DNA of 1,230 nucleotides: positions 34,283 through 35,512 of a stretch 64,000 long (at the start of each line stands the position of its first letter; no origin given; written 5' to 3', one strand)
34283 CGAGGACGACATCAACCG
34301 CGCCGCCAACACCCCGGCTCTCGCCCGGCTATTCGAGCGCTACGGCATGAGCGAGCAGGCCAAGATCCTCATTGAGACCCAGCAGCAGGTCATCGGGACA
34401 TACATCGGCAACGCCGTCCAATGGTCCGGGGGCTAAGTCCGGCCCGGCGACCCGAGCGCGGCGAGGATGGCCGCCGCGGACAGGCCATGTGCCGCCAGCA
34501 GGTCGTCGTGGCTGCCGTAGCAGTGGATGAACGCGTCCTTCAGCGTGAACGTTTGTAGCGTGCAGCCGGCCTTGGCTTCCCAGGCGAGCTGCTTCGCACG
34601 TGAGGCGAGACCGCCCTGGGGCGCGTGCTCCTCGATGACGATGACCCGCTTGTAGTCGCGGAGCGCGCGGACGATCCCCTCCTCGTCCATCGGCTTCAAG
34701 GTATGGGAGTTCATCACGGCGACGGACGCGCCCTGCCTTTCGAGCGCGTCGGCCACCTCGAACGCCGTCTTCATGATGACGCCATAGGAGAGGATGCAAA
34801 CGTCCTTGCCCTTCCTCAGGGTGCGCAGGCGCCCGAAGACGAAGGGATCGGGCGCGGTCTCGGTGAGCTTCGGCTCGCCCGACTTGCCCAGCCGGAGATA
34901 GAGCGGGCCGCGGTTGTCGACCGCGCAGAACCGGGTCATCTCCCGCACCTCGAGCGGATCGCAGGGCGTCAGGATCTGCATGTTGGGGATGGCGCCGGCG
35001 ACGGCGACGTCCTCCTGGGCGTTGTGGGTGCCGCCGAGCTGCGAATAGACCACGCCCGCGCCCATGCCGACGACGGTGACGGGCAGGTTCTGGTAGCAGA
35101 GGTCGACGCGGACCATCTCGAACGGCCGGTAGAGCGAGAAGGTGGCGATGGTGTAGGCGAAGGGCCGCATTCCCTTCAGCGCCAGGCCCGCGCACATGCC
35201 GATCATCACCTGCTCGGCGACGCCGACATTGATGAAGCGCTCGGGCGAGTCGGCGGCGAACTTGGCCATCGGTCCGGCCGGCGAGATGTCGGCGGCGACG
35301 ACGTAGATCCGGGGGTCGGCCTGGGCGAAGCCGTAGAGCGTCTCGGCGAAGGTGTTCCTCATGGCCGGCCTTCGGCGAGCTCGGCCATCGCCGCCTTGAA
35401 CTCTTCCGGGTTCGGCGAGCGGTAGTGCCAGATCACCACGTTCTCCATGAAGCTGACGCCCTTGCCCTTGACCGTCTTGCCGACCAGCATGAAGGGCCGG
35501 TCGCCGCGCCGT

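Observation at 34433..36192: Dedicated split transketolase (plus a transaldolase at 45866-46612) inside a sugar-tailoring operon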

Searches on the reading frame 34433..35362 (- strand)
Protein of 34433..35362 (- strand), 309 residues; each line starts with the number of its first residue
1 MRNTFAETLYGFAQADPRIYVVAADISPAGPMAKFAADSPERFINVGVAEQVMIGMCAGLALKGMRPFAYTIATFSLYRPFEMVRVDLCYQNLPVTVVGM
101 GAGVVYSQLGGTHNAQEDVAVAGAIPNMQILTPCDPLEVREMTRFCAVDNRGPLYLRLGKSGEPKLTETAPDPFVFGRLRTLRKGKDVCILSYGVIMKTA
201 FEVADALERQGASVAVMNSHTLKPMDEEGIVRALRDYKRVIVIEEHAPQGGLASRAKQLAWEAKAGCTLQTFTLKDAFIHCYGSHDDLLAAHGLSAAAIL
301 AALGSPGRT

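Call 7: search_protein_families(library=pfam, proteins=[window:34433-35362:-], max_evalue=0.001)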
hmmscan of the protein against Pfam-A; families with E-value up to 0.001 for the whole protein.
window:34433-35362:- (309 aa): 3 families
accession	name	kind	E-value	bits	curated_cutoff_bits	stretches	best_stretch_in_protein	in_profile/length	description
PF02779.29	Transket_pyr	-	8e-31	107.5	27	1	1-161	5-170/174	Transketolase, pyrimidine binding domain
PF02780.25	Transketolase_C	-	2.7e-23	82.6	25.9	1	177-299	1-124/124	Transketolase, C-terminal domain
PF17147.9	PFOR_II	-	7.9e-06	26.6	27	1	187-247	2-62/102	Pyruvate:ferredoxin oxidoreductase core domain II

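Call 10: search_protein_families(library=ncbifam, proteins=[window:34433-35362:-], max_evalue=0.00001)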
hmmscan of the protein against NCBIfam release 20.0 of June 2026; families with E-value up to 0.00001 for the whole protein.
window:34433-35362:- (309 aa): 11 families
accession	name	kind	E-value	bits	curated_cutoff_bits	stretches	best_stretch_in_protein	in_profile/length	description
NF004559.0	PRK05899.2-5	equivalog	5.8e-53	180.1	488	1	2-302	321-619/627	transketolase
TIGR00204.1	dxs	equivalog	5.6e-50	170.5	465.95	1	3-299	314-607/616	1-deoxy-D-xylulose-5-phosphate synthase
NF003933.0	PRK05444.2-2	equivalog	4.9e-38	131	395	1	8-302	302-600/606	1-deoxy-D-xylulose-5-phosphate synthase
NF008968.0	PRK12315.1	subfamily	2.7e-30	105.2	510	1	5-299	285-573/582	1-deoxy-D-xylulose-5-phosphate synthase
NF004556.0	PRK05899.2-2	equivalog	6.1e-29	100.8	575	1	13-302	336-633/639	transketolase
NF006667.0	PRK09212.1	subfamily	2.5e-18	66.1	321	1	40-259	50-275/327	pyruvate dehydrogenase complex E1 component subunit beta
NF008854.0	PRK11892.1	equivalog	2.7e-17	62.6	454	1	40-256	188-411/464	pyruvate dehydrogenase complex E1 component subunit beta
TIGR00232.1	tktlase_bact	equivalog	1.7e-12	46.6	682.25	1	2-223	352-578/654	transketolase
NF004558.0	PRK05899.2-4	equivalog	1.8e-12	46.5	788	1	33-244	383-597/651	transketolase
NF045791.1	OxalOxredalpha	equivalog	5.3e-06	25.7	500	0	184-267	260-342/395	oxalate oxidoreductase subunit alpha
TIGR03710.1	OAFO_sf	subfamily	7.5e-06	24.8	482.75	1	184-246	462-523/561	2-oxoacid:acceptor oxidoreductase subunit alpha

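Call 24: search_solved_structures(query=window:34433-35362:-, max_evalue=0.00001, show_alignments=2)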
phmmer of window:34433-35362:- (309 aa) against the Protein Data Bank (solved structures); distinct sequences matched with E-value up to 0.00001: 43.
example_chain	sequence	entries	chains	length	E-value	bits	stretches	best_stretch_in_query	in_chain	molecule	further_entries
6yaj_AAA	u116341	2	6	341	5.7e-53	183.2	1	2-303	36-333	C-terminal chain of split transketolase from Carboxydothermus hydrogenoformans | C-terminal component of the split chain transketolase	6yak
6xxg_AAA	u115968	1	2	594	2.3e-30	109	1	4-304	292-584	1-deoxy-D-xylulose-5-phosphate synthase,1-deoxy-D-xylulose-5-phosphate synthase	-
2o1x_A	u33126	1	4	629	2.6e-30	108.8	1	4-304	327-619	1-deoxy-D-xylulose-5-phosphate synthase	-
6ouv_A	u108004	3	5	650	2.8e-30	108.7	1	4-304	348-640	1-deoxy-D-xylulose-5-phosphate synthase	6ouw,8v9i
2o1s_A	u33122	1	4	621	9.4e-29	103.7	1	5-301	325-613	1-deoxy-D-xylulose-5-phosphate synthase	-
7bzx_B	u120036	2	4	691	2.5e-26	95.7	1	4-301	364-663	1-deoxy-D-xylulose-5-phosphate synthase, chloroplastic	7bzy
8a29_A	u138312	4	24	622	7.7e-26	94.1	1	4-302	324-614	1-deoxy-D-xylulose-5-phosphate synthase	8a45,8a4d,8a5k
8a8y_A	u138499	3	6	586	1.1e-25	93.7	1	5-302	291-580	1-deoxy-D-xylulose-5-phosphate synthase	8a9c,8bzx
9hn8_A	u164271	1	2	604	1.9e-25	92.8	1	4-295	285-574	1-deoxy-D-xylulose-5-phosphate synthase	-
8ogh_A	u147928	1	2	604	3.6e-25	91.9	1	4-295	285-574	1-deoxy-D-xylulose-5-phosphate synthase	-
7a9h_AAA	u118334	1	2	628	3.8e-25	91.8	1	4-295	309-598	1-deoxy-D-xylulose-5-phosphate synthase,1-deoxy-D-xylulose-5-phosphate synthase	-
7a9g_AAA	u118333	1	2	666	4.4e-25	91.6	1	4-295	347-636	1-deoxy-D-xylulose-5-phosphate synthase,1-deoxy-D-xylulose-5-phosphate synthase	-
3ooy_A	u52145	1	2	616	1.3e-21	80.2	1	2-272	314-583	Transketolase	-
6rjb_A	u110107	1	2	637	1.4e-21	80.2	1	2-272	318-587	Transketolase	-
6ha3_A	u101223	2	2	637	1.4e-21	80.1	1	2-272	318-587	Transketolase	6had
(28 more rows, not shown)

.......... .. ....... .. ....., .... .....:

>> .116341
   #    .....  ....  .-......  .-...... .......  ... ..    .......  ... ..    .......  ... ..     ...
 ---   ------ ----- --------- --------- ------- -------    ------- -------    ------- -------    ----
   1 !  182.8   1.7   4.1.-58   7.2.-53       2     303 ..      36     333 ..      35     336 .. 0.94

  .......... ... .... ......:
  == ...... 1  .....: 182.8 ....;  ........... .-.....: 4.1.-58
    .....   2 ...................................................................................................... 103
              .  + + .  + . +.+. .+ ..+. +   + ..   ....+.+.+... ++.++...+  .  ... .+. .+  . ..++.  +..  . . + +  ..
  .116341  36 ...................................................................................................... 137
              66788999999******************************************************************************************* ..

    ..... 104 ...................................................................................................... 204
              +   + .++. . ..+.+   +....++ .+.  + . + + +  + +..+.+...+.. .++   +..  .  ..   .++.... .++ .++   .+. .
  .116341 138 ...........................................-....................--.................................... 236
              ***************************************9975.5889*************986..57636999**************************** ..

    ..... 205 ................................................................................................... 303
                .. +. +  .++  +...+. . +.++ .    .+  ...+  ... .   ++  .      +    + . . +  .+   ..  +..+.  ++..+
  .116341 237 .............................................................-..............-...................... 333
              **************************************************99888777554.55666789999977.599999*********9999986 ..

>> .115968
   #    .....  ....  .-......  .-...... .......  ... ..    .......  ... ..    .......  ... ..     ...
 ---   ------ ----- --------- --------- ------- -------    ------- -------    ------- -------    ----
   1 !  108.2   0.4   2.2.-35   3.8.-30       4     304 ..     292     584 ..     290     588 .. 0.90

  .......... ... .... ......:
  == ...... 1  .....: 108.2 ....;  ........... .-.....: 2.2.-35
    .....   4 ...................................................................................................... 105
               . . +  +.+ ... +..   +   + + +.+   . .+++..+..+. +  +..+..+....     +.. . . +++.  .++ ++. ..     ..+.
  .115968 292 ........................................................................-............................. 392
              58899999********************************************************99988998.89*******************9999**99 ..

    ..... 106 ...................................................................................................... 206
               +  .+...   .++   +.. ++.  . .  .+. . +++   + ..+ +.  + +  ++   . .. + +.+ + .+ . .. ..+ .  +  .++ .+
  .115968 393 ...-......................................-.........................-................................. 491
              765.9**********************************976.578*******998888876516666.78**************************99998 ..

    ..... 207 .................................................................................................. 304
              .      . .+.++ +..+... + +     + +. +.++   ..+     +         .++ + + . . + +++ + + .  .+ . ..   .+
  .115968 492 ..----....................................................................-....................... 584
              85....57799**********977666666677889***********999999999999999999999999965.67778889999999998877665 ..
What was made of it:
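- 34433..35362 (-): TK-C: Pyr + C-terminal-domain subunit, 309 aa, with a remodelled acceptor pocket. Pfam Transket_pyr and Transketolase_C (call 7); 6YAJ E 6e-53 (call 24).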

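Call 62: search_protein_representatives(protein=window:34433-35362:-)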
Query: 309 residues. Proteins with E-value up to 0.001 (for the whole library): 16516; up to 1e-10: 7640; up to 1e-30: 1482. The best 150 are listed.
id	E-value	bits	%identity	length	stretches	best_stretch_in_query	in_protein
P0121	1.4e-128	444.6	63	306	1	1-304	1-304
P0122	3.4e-111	387.5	56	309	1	1-303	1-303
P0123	4.3e-99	347.8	63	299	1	1-238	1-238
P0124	5.7e-90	317.8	68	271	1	1-213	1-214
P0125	3.3e-85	302.2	62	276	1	1-219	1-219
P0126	1.1e-79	284.0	48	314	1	1-303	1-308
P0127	4.4e-79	282.1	74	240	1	1-171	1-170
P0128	1.0e-77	277.6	51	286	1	21-305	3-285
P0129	1.3e-77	277.2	71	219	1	1-170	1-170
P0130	8.2e-75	268.0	43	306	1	1-299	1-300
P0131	3.4e-74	266.0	52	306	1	1-277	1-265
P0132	6.9e-72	258.5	52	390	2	1-184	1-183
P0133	5.7e-71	255.4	52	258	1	33-307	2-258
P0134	2.6e-70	253.3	51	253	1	53-291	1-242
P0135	1.8e-69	250.5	64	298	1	1-176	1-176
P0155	3.1e-60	220.2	41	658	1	1-305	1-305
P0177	1.7e-55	204.6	40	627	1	3-302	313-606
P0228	2.8e-49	184.2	37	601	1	4-305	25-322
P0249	1.7e-48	181.7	34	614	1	7-301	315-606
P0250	1.9e-48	181.5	36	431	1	2-302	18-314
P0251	1.9e-48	181.5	39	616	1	35-300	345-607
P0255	2.4e-48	181.2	36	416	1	2-302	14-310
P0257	2.9e-48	180.9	35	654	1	2-289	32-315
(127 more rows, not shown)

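Call 70: find_homologous_proteins(query=A2, max_evalue=1e-20)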
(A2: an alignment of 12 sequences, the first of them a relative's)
Query A2 (12 sequences) (318 aa, profile of the alignment): 7999 proteins with E <= 1e-20 among 8000 candidates; the best 120 are listed.
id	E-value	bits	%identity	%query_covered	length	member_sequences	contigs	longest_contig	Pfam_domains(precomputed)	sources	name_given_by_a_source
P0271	4.0e-127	441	-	-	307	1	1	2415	PF22613.2,PF02780.26,PF02779.30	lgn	-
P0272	2.2e-124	432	-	-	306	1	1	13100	PF22613.2,PF02780.26,PF02779.30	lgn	-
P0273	4.2e-124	431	-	-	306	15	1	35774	PF22613.2,PF02780.26,PF02779.30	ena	-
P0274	8.6e-124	430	-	-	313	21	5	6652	PF02780.26,PF02779.30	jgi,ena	-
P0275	1.6e-123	430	-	-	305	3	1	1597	PF02780.26,PF02779.30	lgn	-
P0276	6.4e-123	427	-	-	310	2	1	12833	PF22613.2,PF02780.26,PF02779.30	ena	-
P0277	6.6e-123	427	-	-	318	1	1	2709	PF17147.10,PF22613.2,PF02780.26,PF02779.30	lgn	-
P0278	9.3e-122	424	-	-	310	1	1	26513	PF02780.26,PF02779.30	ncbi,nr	ncbi:MAG: transketolase [Chloroflexi bacterium]|nr:transketolase [Chloroflexota bacterium]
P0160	1.8e-120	419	100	100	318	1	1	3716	PF02780.26,PF02779.30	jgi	-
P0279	5.4e-120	418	-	-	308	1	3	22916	PF17147.10,PF02780.26,PF02779.30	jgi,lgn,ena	-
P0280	7.7e-119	414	-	-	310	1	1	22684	PF22613.2,PF02780.26,PF02779.30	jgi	jgi:transketolase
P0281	1.5e-118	413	-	-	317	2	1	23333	PF22613.2,PF02780.26,PF02779.30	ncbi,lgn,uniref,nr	ncbi:transketolase [Litorilinea aerophila]|uniref:Transketolase n=2 Tax=Litorilinea aerophila TaxID=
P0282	1.5e-118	413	-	-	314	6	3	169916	PF22613.2,PF02780.26,PF02779.30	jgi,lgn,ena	-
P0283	1.7e-118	413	-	-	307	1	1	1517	PF22613.2,PF02780.26,PF02779.30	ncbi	-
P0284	2.2e-118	413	-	-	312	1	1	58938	PF22613.2,PF02780.26,PF02779.30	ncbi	ncbi:transketolase family protein [Chloroflexota bacterium]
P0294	8.1e-117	407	-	-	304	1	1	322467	PF02780.26,PF02779.30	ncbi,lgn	-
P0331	1.1e-114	400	-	-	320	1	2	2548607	PF22613.2,PF02780.26,PF02779.30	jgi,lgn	jgi:transketolase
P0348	6.1e-114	398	-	-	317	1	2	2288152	PF02780.26,PF02779.30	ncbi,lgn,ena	-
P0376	8.4e-113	394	-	-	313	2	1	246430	PF02780.26,PF02779.30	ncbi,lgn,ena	-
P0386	1.9e-112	393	68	92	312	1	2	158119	PF17147.10,PF02780.26,PF02779.30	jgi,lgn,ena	jgi:transketolase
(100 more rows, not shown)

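Call 71: find_encoding_contigs(protein=P0281, flank=9000, max_places=1)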
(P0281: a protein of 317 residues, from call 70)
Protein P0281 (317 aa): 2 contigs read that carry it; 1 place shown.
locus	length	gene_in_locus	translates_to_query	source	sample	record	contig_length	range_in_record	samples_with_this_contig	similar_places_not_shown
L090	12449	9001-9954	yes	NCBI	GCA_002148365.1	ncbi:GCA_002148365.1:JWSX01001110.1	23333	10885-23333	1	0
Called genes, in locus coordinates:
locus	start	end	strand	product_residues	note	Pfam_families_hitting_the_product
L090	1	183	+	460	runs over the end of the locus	PF01943:Polysacc_synt, PF13440:Polysacc_synt_3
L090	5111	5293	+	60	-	-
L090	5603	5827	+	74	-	-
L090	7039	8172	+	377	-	PF01041:DegT_DnrJ_EryC1, PF01212:Beta_elim_lyase (weak)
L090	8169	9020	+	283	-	PF13292:DXP_synthase_N, PF00456:Transketolase_N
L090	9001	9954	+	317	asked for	PF02779:Transket_pyr, PF02780:Transketolase_C, PF22613:Transketolase_C_1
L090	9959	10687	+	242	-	PF02397:Bac_transf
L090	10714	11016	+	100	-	PF01041:DegT_DnrJ_EryC1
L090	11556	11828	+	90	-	-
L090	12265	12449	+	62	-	?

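Call 72: find_encoding_contigs(protein=P0331, flank=9000, max_places=1)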
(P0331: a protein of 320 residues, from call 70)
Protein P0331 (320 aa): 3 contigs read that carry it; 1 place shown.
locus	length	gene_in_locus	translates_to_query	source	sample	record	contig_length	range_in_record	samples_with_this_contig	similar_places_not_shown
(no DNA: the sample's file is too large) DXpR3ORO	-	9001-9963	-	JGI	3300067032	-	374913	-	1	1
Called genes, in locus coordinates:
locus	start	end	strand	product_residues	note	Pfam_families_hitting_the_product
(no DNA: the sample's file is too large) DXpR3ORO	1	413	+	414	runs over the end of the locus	PF13439:Glyco_transf_4 (faint), PF00534:Glycos_transf_1, PF13692:Glyco_trans_1_4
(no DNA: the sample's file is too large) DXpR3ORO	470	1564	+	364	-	PF01408:GFO_IDH_MocA, PF02894:GFO_IDH_MocA_C, PF22725:GFO_IDH_MocA_C3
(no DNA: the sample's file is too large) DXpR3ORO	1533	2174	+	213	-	PF25087:GMPPB_C (faint), PF14602:Hexapep_2 (faint), PF25084:LbH_EIF2B (weak), PF00132:Hexapep (weak), PF25084:LbH_EIF2B (weak), PF00132:Hexapep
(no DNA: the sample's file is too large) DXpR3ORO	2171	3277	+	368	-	PF00155:Aminotran_1_2, PF01041:DegT_DnrJ_EryC1, PF01212:Beta_elim_lyase (weak), PF00266:Aminotran_5 (faint)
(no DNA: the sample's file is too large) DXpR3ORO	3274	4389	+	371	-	PF13641:Glyco_tranf_2_3, PF00535:Glycos_transf_2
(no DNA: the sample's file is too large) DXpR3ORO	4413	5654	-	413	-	PF00657:Lipase_GDSL (weak), PF13472:Lipase_GDSL_2 (weak)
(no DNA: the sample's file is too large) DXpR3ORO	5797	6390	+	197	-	PF02397:Bac_transf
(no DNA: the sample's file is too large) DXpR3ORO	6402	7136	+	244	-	PF05711:TylF, PF13578:Methyltransf_24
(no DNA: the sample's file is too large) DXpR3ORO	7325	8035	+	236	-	PF01209:Ubie_methyltran (weak), PF03848:TehB (weak), PF13489:Methyltransf_23, PF13649:Methyltransf_25, PF13847:Methyltransf_31, PF08241:Methyltransf_11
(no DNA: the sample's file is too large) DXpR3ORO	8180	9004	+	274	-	PF00456:Transketolase_N, PF13292:DXP_synthase_N, PF00676:E1_dh (weak)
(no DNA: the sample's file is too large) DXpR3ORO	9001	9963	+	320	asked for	PF02779:Transket_pyr, PF02780:Transketolase_C, PF22613:Transketolase_C_1 (faint)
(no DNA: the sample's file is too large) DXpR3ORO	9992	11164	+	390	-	PF00266:Aminotran_5 (weak), PF01041:DegT_DnrJ_EryC1, PF00155:Aminotran_1_2 (weak)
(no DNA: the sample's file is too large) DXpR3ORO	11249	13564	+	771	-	-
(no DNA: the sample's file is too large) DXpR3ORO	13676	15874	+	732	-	PF13884:Peptidase_S74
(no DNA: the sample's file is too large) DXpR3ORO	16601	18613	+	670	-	PF13727:CoA_binding_3, PF01370:Epimerase, PF02719:Polysacc_synt_2, PF04321:RmlD_sub_bind, PF16363:GDP_Man_Dehyd (weak)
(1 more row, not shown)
